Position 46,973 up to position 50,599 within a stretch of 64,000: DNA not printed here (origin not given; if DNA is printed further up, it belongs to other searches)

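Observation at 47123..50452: Full-length but highly divergent PEP-carboxylase-like protein with an altered catalytic loop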

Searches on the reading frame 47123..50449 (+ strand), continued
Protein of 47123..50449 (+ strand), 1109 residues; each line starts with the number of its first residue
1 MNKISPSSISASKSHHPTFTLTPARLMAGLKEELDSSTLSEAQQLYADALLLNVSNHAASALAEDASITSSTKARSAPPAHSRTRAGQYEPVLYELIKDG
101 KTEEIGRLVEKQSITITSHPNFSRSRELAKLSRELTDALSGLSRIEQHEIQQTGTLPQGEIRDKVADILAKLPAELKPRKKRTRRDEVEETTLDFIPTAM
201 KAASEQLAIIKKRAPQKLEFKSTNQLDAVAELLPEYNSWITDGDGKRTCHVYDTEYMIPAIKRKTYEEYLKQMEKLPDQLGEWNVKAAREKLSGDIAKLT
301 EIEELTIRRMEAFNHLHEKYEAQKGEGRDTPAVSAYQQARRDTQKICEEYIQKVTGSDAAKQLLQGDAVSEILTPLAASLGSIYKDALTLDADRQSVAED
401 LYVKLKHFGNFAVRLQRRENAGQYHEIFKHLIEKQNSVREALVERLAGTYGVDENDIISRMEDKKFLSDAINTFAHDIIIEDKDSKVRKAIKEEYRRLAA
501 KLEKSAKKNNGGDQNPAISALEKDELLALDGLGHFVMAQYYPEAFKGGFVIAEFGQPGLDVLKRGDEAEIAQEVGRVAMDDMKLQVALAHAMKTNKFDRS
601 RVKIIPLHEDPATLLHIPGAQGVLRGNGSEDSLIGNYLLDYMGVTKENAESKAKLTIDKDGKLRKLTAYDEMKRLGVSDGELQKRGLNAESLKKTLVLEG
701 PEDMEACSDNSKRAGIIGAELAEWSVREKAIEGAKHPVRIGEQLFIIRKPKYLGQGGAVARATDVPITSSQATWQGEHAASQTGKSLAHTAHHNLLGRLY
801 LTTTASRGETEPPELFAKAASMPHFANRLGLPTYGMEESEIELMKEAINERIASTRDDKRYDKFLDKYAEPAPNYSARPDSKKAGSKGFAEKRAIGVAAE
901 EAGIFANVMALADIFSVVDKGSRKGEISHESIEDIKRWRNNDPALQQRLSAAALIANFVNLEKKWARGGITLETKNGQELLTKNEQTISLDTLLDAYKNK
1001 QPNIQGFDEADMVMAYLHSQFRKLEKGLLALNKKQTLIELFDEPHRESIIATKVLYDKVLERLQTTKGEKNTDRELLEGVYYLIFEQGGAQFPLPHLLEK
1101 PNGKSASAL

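Call 38: search_solved_structures(query=A2, max_evalue=1, show_alignments=2)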
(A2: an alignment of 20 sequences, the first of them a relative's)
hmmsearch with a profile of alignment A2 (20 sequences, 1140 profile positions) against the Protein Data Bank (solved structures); distinct sequences matched with E-value up to 1: 14.
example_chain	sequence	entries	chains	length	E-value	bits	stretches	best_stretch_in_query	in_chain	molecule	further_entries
5fdn_A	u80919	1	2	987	2.4e-11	45.6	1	60-288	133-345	Phosphoenolpyruvate carboxylase 3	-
8ojz_A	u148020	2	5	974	2.6e-11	45.5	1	77-288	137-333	Phosphoenolpyruvate carboxylase 1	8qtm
8cj5_A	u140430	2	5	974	5e-11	44.5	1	77-288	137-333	Phosphoenolpyruvate carboxylase 1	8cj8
8oj9_A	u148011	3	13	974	6e-11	44.3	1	77-288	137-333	Phosphoenolpyruvate carboxylase 1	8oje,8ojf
8qx1_A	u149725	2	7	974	6e-11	44.3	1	77-288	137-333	Phosphoenolpyruvate carboxylase 1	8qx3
8ojq_A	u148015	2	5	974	6.1e-11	44.3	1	77-288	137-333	Phosphoenolpyruvate carboxylase 1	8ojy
3zgb_A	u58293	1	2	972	7.2e-11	44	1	83-261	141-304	PHOSPHOENOLPYRUVATE CARBOXYLASE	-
5vyj_A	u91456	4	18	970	1.3e-10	43.2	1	63-287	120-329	Phosphoenolpyruvate carboxylase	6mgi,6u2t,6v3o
1jqo_A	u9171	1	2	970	1.5e-10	42.9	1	63-287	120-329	phosphoenolpyruvate carboxylase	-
3zge_A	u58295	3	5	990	2.2e-10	42.4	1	81-287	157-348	C4 PHOSPHOENOLPYRUVATE CARBOXYLASE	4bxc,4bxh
4bxh_B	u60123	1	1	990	6.1e-10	40.9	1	81-287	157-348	C4 PHOSPHOENOLPYRUVATE CARBOXYLASE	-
1fiy_A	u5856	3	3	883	5.9e-08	34.4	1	37-150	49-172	PHOSPHOENOLPYRUVATE CARBOXYLASE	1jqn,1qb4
6hix_BS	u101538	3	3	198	0.067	14.3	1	295-359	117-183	ml85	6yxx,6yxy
2lu2_A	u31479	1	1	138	0.2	12.8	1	1041-1119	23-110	Microneme TgMIC5 protein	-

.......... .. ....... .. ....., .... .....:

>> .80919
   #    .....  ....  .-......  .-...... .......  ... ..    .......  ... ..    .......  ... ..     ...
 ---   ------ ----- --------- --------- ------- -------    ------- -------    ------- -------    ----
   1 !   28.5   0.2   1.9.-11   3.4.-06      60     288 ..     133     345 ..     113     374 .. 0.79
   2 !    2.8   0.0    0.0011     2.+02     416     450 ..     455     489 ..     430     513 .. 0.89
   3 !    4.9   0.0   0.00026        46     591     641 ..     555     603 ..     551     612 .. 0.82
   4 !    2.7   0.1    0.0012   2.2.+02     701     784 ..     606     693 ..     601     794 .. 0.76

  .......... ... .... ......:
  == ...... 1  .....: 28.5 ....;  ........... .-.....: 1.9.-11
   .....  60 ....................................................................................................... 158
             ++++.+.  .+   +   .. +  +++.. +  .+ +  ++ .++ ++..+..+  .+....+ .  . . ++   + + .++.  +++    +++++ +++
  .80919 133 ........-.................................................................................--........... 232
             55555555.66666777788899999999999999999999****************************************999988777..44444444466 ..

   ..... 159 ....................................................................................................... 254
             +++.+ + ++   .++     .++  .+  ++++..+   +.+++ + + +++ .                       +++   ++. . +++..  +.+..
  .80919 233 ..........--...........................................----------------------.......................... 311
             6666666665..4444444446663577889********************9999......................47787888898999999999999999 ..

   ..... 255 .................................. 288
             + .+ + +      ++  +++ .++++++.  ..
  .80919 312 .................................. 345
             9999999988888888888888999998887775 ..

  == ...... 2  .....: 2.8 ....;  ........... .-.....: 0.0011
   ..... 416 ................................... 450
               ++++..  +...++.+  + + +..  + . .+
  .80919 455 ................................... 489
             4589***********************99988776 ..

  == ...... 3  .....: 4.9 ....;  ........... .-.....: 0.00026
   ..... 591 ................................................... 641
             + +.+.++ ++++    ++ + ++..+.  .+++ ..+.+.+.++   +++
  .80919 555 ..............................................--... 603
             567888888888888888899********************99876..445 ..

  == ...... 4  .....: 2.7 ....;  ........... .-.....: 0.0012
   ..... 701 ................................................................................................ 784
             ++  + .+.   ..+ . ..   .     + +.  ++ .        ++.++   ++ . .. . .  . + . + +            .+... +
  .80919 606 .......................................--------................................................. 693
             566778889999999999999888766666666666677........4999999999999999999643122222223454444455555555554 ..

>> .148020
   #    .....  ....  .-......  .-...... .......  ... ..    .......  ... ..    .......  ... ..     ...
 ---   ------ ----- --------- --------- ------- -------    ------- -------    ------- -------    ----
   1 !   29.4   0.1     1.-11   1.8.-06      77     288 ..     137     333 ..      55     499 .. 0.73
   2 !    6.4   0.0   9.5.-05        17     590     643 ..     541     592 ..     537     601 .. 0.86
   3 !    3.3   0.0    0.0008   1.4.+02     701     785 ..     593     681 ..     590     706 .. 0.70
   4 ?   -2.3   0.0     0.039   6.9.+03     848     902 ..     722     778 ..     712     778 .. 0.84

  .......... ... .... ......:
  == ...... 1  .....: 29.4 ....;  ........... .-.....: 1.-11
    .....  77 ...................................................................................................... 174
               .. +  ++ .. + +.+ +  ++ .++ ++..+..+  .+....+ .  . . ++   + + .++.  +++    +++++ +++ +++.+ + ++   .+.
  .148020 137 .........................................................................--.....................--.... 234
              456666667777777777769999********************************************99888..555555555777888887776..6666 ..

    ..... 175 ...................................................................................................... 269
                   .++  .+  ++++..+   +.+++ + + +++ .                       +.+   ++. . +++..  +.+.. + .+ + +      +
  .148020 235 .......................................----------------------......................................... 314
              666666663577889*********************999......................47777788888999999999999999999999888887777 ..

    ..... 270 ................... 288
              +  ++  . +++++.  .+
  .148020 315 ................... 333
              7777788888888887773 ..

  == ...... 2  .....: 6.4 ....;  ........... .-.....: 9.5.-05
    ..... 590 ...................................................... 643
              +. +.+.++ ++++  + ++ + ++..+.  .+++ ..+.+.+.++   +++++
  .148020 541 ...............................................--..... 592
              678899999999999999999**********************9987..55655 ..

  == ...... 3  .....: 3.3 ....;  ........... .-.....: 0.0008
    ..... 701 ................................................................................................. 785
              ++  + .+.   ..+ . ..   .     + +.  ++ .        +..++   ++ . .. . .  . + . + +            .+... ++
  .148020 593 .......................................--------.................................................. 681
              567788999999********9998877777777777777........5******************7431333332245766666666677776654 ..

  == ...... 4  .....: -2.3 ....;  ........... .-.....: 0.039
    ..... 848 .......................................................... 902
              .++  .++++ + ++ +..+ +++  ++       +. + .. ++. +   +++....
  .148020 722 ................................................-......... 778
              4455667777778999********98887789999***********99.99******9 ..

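Call 51: find_homologous_proteins(query=A3, max_evalue=0.001)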
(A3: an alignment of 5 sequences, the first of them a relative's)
Query A3 (5 sequences) (1102 aa, profile of the alignment): 23 proteins with E <= 0.001 among 8000 candidates.
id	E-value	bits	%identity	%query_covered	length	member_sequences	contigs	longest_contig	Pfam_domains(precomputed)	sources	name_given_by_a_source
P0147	0.0e+0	1411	100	100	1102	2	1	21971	PF00311.24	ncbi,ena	-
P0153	9.9e-11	59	27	19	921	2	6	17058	PF00311.24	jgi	jgi:phosphoenolpyruvate carboxylase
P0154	1.1e-10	58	65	2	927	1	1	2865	PF00311.24,PF14010.13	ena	-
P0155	1.7e-9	54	41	5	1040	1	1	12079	PF00311.24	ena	-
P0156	1.9e-9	54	39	4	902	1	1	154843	PF00311.24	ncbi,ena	-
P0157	4.9e-9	53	35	4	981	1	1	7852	PF00311.24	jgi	jgi:phosphoenolpyruvate carboxylase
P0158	7.9e-9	52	25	7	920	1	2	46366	PF00311.24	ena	-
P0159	4.5e-8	50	34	5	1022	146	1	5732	PF00311.24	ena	-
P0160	1.1e-7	48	38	4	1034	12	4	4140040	PF00311.24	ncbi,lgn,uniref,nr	ncbi:phosphoenolpyruvate carboxylase [Burkholderia plantarii]|uniref:phosphoenolpyruvate carboxylase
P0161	1.8e-6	44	26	4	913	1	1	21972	PF00311.24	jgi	jgi:phosphoenolpyruvate carboxylase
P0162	3.2e-6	44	26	7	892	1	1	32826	PF00311.24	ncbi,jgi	ncbi:MAG TPA: phosphoenolpyruvate carboxylase [Caulobacteraceae bacterium]|jgi:phosphoenolpyruvate c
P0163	1.1e-5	42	21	34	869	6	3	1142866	PF00311.24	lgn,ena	-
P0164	1.1e-5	42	22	5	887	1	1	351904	PF00311.24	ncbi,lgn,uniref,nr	ncbi:phosphoenolpyruvate carboxylase [Allopseudospirillum japonicum]|uniref:Phosphoenolpyruvate carb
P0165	1.9e-5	41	20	11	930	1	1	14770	PF00311.24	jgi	jgi:phosphoenolpyruvate carboxylase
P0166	6.6e-5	39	19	12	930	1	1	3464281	PF00311.24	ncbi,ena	-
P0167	7.4e-5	39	43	2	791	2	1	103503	PF00311.24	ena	-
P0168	7.8e-5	39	50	3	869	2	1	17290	PF00311.24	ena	-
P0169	1.3e-4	38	38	4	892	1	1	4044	PF00311.24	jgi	-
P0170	2.4e-4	37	38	4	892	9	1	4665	PF00311.24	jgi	jgi:phosphoenolpyruvate carboxylase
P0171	2.4e-4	37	20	11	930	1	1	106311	PF00311.24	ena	-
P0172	3.3e-4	37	23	9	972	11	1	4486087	PF00311.24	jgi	jgi:phosphoenolpyruvate carboxylase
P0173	4.4e-4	37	22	9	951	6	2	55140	PF00311.24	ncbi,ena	-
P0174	4.6e-4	36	25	6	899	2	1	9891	PF00311.24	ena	-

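Call 65: find_encoding_contigs(protein=P0147, flank=10000, max_places=2)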
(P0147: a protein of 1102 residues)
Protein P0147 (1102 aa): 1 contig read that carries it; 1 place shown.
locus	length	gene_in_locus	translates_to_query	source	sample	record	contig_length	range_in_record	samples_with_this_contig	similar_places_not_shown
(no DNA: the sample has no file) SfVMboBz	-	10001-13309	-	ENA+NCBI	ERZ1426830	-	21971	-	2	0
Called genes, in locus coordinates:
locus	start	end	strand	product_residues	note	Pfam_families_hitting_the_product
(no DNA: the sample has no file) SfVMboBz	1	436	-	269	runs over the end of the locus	PF12844:HTH_19 (weak), PF13413:HTH_25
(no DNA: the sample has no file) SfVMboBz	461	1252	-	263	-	PF23023:Anti-Pycsar_Apyc1, PF00753:Lactamase_B, PF12706:Lactamase_B_2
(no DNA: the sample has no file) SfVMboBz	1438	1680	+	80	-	-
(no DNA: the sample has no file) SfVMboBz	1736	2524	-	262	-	PF01026:TatD_DNase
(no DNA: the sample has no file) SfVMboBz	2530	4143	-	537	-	PF00133:tRNA-synt_1, PF01406:tRNA-synt_1e (faint), PF09334:tRNA-synt_1g, PF00133:tRNA-synt_1, PF19303:Anticodon_3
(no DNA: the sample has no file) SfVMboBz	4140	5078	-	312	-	PF13177:DNA_pol3_delta2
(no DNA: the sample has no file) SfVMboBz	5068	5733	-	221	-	PF02223:Thymidylate_kin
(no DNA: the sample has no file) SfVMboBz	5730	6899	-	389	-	PF00768:Peptidase_S11, PF13354:Beta-lactamase2, PF07943:PBP5_C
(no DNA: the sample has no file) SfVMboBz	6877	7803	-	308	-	PF03330:DPBB_1, PF05036:SPOR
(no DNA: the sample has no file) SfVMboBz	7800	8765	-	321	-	PF13406:SLT_2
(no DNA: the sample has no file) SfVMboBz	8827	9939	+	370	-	PF13685:Fe-ADH_2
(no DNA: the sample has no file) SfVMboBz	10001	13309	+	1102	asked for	PF00311:PEPcase (faint)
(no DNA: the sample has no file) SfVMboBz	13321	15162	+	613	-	PF16177:ACAS_N, PF00501:AMP-binding, PF13193:AMP-binding_C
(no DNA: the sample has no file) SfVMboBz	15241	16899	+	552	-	-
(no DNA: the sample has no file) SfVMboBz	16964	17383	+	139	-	PF01022:HTH_5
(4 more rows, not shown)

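Call 66: find_encoding_contigs(protein=P0009, flank=10000, max_places=2)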
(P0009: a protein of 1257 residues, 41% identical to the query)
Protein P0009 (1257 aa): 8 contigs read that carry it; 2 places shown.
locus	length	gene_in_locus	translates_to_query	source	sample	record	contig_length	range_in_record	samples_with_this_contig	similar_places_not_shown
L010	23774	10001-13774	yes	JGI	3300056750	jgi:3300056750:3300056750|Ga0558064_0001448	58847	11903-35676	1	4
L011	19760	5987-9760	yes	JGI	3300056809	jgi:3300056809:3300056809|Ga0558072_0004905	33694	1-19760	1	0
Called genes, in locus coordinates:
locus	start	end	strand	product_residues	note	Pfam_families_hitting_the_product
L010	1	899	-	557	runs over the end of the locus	-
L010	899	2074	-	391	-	PF01053:Cys_Met_Meta_PP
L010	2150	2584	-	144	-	-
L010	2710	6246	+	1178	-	PF00133:tRNA-synt_1, PF09334:tRNA-synt_1g (weak), PF08264:Anticodon_1, PF19302:DUF5915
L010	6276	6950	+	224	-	PF01135:PCMT, PF13847:Methyltransf_31, PF08241:Methyltransf_11 (weak), PF08242:Methyltransf_12, PF13649:Methyltransf_25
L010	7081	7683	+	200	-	PF10691:DUF2497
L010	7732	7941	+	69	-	-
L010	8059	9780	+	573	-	PF00920:ILVD_EDD_N, PF24877:ILV_EDD_C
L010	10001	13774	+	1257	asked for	-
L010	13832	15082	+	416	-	PF00070:Pyr_redox (faint), PF01266:DAO, PF03486:HI0933_like (faint), PF07992:Pyr_redox_2 (faint), PF13450:NAD_binding_8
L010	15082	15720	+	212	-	PF01569:PAP2, PF14378:PAP2_3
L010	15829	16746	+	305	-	PF01435:Peptidase_M48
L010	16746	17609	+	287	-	PF00561:Abhydrolase_1, PF12146:Hydrolase_4 (weak), PF12697:Abhydrolase_6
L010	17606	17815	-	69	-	-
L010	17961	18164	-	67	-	PF01165:Ribosomal_S21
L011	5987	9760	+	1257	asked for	-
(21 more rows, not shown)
